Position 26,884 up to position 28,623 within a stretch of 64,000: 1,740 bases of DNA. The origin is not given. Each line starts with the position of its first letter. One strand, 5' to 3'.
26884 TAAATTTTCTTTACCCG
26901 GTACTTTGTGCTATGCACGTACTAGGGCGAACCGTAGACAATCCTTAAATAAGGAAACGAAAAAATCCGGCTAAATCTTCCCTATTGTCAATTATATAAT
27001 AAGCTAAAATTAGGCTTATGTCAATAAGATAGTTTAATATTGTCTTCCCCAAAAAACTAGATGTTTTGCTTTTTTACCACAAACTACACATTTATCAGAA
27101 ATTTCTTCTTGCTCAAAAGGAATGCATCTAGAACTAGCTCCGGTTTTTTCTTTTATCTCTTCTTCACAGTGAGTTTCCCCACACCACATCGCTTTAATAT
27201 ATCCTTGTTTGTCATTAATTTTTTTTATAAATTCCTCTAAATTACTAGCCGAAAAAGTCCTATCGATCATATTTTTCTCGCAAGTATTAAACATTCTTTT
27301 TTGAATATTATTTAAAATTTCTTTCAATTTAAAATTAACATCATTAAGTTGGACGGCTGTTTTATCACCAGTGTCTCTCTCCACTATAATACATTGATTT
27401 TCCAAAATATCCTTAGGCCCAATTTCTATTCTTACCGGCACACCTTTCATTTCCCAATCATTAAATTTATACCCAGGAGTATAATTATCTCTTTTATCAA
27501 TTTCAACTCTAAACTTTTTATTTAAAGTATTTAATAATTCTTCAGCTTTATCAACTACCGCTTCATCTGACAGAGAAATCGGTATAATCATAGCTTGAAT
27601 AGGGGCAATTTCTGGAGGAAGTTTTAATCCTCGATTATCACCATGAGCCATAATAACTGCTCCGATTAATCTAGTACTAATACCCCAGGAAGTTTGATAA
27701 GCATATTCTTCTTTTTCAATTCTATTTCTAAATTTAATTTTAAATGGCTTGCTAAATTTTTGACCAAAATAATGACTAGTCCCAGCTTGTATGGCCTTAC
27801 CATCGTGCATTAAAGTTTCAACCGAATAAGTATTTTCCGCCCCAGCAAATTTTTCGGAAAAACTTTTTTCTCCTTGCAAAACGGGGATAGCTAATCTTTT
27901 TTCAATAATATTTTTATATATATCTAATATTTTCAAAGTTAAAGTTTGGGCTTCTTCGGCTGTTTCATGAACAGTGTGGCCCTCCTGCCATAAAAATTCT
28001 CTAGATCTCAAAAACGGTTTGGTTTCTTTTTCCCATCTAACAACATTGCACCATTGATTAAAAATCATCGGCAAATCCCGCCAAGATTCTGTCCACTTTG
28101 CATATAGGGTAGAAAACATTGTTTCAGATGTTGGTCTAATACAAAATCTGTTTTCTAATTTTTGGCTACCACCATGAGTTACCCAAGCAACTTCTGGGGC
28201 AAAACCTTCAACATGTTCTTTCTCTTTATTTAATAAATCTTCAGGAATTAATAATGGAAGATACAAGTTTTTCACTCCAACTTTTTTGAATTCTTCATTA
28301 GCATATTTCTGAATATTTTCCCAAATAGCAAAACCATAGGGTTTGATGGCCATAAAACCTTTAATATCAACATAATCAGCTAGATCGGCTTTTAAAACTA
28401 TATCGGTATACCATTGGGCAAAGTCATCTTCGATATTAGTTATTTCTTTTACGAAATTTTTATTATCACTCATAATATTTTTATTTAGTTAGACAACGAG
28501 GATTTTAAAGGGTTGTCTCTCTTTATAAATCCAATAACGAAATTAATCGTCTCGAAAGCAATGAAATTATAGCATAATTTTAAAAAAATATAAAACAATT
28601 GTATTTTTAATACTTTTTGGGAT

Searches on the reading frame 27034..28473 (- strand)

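Call 61: search_protein_families(library=pfam, proteins=[window:27034-28473:-], max_evalue=0.001)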
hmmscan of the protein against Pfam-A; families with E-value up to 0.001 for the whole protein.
window:27034-28473:- (479 aa): 3 families
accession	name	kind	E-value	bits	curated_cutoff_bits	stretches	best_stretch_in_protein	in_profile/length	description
PF09180.16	ProRS-C_1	-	6.3e-27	94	31.5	1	412-479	1-71/71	Prolyl-tRNA synthetase, C-terminal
PF00587.30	tRNA-synt_2b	-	9.6e-20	71.8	29.3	1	104-274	5-176/179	tRNA synthetase class II core domain (G, H, P, S and T)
PF03129.25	HGTP_anticodon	-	2.1e-19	69.9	21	1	293-385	1-93/94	Anticodon binding domain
